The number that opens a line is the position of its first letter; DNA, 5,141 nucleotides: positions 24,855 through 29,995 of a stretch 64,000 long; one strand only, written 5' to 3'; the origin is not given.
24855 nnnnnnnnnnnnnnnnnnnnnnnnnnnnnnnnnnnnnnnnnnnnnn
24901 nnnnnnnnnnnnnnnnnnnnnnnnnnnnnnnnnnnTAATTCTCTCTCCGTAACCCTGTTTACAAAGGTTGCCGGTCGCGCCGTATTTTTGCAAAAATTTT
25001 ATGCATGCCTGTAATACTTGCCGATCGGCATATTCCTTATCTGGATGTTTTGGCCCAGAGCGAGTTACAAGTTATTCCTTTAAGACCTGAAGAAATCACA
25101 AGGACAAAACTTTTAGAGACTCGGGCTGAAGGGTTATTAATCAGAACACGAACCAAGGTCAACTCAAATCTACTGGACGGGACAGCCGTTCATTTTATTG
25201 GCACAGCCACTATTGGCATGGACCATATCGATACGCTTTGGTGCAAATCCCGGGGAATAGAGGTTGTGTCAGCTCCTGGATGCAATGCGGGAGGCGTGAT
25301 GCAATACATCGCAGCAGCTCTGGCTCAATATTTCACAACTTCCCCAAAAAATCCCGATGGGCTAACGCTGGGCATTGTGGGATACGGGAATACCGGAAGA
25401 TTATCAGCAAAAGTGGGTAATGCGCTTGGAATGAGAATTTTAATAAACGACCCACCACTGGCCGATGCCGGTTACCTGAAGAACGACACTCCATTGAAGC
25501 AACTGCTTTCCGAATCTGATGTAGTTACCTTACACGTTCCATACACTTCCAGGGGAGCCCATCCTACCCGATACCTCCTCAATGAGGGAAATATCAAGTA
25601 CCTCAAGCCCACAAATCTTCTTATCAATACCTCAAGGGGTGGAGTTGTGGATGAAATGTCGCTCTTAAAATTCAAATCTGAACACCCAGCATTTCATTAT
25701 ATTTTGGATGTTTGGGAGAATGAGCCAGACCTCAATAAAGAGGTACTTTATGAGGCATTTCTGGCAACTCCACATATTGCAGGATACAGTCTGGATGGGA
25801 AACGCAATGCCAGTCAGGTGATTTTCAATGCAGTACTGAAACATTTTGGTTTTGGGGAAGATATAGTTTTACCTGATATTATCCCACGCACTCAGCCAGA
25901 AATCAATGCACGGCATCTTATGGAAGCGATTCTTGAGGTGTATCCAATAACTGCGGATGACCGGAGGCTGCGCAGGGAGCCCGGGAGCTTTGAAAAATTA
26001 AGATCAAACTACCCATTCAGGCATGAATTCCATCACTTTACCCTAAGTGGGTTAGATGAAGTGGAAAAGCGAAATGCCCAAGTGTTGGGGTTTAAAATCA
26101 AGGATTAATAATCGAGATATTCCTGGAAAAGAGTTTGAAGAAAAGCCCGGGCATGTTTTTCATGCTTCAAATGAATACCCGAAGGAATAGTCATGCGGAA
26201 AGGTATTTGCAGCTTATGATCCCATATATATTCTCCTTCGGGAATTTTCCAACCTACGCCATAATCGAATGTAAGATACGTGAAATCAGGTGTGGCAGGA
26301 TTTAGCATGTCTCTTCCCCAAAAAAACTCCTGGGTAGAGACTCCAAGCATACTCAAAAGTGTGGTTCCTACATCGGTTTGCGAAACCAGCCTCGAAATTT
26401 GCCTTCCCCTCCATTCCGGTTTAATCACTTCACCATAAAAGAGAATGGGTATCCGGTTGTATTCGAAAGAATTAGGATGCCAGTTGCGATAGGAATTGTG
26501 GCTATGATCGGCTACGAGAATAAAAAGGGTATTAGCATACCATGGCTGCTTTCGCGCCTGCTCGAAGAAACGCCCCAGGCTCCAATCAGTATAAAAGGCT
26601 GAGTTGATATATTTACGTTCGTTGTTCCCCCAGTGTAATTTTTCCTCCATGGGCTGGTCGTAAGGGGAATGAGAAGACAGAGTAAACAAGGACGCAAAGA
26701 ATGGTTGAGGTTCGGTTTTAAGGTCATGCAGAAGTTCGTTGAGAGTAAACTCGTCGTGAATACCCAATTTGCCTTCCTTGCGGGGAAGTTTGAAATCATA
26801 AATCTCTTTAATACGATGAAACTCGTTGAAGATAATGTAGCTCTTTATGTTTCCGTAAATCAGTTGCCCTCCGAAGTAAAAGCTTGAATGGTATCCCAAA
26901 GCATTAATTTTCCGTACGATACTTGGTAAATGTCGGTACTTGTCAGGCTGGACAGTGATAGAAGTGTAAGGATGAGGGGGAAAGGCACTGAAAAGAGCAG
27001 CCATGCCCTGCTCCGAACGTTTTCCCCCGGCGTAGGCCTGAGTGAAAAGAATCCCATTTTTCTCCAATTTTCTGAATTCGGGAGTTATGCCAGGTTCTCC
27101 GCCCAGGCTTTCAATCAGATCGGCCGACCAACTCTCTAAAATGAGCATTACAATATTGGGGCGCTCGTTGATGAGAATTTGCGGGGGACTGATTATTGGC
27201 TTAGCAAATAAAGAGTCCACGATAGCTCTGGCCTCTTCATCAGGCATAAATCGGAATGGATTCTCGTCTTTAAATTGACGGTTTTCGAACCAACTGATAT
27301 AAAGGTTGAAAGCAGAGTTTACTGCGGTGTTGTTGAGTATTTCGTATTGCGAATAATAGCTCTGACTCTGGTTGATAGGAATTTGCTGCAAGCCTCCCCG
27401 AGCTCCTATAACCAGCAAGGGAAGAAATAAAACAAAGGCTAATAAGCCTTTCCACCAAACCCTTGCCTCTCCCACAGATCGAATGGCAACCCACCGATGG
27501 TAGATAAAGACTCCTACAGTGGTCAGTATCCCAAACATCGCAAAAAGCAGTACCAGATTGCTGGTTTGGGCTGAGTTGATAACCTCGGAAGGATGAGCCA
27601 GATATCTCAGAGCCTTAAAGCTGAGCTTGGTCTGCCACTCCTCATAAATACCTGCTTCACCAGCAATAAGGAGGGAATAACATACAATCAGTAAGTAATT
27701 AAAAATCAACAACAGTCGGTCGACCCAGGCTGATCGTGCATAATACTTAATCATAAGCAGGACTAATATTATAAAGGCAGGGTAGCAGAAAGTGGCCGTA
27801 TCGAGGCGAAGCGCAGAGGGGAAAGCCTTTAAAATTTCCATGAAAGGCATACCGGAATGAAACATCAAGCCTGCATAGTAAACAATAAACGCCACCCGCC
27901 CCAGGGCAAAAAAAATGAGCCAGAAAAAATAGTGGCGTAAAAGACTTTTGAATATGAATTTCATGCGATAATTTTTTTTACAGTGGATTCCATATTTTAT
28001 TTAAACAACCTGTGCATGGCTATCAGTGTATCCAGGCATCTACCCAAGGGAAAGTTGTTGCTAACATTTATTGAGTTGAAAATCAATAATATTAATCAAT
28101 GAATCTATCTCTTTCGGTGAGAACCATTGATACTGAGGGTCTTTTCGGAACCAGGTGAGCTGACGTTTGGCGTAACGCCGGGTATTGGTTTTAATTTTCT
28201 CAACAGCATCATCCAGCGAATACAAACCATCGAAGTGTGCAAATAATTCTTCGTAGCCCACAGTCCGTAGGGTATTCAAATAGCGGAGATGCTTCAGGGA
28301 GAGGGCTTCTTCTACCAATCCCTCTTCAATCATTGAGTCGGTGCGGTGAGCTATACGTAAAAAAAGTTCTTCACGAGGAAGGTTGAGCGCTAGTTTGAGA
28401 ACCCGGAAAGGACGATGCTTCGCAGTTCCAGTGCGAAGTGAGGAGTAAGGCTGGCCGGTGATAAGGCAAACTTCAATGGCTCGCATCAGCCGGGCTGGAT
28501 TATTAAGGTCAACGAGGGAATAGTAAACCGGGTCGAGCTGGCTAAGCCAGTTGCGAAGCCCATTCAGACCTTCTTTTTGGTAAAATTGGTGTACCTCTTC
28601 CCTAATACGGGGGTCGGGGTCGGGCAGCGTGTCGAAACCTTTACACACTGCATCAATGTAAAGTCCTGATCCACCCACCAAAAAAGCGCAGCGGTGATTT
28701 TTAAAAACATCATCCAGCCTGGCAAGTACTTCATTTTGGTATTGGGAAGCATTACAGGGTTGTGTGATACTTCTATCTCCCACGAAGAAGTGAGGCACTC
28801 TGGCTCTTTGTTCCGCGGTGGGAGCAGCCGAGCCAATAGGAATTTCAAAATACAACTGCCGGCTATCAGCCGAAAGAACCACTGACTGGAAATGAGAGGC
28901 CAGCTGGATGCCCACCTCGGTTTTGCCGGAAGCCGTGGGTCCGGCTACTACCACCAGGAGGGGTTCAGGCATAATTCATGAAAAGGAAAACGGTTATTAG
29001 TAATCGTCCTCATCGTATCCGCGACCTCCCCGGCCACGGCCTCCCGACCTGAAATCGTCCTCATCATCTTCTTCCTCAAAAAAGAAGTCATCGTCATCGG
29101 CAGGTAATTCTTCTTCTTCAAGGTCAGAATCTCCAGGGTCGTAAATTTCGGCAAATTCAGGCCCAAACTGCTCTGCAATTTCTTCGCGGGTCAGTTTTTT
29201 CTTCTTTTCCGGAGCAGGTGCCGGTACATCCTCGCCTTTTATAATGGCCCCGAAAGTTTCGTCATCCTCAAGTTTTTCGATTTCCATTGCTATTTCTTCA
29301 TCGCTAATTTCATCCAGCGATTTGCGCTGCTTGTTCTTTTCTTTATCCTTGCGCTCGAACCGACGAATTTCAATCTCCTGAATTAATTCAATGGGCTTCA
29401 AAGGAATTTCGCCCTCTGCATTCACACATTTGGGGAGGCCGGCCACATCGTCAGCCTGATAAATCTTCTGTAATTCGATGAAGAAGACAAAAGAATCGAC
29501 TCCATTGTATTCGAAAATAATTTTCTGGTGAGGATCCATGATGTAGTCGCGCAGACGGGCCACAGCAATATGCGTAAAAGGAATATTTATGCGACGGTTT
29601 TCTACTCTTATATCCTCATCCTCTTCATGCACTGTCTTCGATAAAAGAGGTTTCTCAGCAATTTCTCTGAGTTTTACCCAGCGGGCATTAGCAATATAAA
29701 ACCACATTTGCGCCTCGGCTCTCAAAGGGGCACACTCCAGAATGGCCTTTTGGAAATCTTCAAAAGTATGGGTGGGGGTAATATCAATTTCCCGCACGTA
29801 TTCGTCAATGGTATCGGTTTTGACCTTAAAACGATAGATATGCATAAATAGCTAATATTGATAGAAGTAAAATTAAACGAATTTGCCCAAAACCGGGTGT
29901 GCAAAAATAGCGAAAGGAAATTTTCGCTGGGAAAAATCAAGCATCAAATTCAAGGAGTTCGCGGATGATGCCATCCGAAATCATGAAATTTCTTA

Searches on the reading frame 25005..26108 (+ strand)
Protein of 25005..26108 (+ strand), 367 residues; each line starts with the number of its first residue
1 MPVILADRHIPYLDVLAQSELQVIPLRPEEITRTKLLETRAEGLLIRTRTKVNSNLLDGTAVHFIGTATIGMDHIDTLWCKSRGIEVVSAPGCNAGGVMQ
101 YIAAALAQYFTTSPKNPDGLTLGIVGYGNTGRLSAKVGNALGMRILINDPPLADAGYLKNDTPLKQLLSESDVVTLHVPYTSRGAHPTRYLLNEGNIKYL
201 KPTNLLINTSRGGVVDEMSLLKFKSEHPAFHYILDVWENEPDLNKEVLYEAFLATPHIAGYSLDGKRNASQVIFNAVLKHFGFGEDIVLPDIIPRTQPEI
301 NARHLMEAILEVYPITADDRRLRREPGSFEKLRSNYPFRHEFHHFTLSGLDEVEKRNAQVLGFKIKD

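Call 41: search_protein_families(library=pfam, proteins=[window:25005-26108:+], max_evalue=0.00001)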
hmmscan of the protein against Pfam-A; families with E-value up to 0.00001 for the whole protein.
window:25005-26108:+ (367 aa): 3 families
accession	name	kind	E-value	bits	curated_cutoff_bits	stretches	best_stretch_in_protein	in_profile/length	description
PF02826.25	2-Hacid_dh_C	-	2.1e-30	105.9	25.1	1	114-259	31-178/178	D-isomer specific 2-hydroxyacid dehydrogenase, NAD binding domain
PF00389.36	2-Hacid_dh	-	4e-14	52.9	24.6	1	20-280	21-123/134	D-isomer specific 2-hydroxyacid dehydrogenase, catalytic domain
PF11890.14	DUF3410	-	3.8e-09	36.7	31.4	1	299-355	15-74/81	Domain of unknown function (DUF3410)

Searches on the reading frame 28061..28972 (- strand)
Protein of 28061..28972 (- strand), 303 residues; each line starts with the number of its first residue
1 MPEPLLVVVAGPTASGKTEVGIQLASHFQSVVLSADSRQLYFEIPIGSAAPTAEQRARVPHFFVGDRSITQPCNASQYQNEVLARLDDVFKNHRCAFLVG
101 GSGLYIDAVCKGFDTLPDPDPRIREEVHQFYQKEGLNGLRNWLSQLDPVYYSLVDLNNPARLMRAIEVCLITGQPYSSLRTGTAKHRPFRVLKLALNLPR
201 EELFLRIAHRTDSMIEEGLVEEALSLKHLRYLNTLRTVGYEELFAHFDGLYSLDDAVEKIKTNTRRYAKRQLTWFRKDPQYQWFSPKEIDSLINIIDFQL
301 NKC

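Call 41: search_protein_families(library=pfam, proteins=[window:28061-28972:-], max_evalue=0.00001)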
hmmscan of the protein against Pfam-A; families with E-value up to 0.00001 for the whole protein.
window:28061-28972:- (303 aa): 2 families
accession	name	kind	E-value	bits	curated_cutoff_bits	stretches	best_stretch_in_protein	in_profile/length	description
PF01715.23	IPPT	-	2.9e-71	240.4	23.6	1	39-278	1-243/243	IPP transferase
PF01745.22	IPT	-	3e-09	37.1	20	1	7-102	4-99/233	Isopentenyl transferase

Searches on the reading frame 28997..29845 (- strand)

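Call 41: search_protein_families(library=pfam, proteins=[window:28997-29845:-], max_evalue=0.00001)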
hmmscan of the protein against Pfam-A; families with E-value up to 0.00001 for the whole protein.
window:28997-29845:- (282 aa): 1 family
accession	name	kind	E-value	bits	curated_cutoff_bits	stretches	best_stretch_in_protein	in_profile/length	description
PF07929.16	PRiA4_ORF3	-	2.2e-09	37.7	26.6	1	3-156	2-136/173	Plasmid pRiA4b ORF-3-like protein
